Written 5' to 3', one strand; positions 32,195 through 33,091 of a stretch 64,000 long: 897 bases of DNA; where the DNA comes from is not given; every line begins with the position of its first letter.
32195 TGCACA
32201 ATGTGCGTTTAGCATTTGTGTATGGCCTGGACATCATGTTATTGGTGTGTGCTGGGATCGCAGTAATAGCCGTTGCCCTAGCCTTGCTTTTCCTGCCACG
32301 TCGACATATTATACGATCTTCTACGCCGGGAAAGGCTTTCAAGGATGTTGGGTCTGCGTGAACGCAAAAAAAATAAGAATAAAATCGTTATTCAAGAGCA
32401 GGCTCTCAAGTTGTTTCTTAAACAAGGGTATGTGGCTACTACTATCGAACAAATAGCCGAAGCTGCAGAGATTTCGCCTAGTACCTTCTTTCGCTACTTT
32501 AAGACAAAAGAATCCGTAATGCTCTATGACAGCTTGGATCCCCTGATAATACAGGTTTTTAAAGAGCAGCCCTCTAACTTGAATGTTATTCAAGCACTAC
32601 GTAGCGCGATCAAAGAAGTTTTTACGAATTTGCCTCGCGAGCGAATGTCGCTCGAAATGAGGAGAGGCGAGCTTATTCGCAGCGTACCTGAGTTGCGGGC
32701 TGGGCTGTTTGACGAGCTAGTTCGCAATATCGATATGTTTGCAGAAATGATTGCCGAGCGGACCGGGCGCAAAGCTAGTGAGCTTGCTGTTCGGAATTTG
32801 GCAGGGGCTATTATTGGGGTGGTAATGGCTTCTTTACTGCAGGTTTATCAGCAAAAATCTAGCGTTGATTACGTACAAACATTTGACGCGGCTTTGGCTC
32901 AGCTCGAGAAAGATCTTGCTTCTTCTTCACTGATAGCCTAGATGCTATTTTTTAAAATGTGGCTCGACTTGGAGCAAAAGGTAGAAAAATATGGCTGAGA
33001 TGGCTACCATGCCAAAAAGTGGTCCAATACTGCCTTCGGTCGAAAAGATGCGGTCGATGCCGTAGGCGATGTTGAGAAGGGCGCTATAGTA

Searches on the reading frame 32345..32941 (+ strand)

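Call 17: search_protein_families(library=pfam, proteins=[window:32345-32941:+], max_evalue=0.001)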
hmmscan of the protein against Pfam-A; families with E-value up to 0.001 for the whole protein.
window:32345-32941:+ (198 aa): 4 families
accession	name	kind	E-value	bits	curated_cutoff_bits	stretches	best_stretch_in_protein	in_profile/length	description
PF17754.6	TetR_C_14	-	2.9e-21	75.9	22.7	1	80-191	2-111/112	MftR C-terminal domain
PF00440.29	TetR_N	-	4e-13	49.4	24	1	18-59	3-44/47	Bacterial regulatory proteins, tetR family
PF02796.21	HTH_7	-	0.00042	20.8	23.8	0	17-54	11-44/45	Helix-turn-helix domain of resolvase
PF13022.12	HTH_Tnp_1_2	-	0.00091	19.8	27.9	0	16-70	11-65/122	Helix-turn-helix of insertion element transposase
